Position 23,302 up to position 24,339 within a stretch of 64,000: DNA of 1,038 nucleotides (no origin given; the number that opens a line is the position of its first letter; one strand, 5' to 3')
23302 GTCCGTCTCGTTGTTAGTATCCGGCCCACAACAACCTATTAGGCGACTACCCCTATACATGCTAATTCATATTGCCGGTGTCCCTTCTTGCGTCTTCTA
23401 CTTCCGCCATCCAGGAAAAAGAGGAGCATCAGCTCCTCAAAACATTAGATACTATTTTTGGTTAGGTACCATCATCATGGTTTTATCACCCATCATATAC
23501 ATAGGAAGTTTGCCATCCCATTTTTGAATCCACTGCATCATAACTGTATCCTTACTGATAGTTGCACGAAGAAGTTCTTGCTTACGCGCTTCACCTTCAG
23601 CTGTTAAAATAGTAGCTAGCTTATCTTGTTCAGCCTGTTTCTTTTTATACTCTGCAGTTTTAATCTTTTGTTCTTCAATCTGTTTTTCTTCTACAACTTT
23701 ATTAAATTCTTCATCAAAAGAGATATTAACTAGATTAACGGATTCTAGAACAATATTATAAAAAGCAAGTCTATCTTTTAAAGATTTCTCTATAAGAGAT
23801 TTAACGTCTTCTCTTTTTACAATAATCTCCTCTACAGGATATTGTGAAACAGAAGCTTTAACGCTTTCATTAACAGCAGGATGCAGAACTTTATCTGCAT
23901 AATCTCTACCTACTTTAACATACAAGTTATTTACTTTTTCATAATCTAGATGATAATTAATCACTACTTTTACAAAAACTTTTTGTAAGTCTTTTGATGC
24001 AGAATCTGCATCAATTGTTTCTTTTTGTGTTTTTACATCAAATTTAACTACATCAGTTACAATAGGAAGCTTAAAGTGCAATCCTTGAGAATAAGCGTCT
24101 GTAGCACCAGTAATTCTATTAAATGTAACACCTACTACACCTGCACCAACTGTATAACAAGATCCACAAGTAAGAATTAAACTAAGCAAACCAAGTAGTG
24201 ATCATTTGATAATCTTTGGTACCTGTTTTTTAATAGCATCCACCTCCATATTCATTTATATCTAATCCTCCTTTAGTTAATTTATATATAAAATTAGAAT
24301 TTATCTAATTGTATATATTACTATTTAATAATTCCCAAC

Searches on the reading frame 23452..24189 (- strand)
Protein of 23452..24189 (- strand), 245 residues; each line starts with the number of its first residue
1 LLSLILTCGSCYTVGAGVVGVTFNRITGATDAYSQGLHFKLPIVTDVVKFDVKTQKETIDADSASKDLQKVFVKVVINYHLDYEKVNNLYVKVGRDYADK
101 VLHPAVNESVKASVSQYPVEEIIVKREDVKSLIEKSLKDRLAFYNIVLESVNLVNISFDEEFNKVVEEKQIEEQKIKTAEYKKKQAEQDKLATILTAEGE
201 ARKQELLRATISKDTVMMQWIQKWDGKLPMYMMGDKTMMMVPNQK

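Call 16: search_protein_families(library=pfam, proteins=[window:23452-24189:-], max_evalue=0.01)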
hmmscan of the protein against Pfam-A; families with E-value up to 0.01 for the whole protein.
window:23452-24189:- (245 aa): 1 family
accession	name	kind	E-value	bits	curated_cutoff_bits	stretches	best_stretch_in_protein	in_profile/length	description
PF01145.31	Band_7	-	3.7e-28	99.2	23.6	1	13-189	2-175/176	SPFH domain / Band 7 family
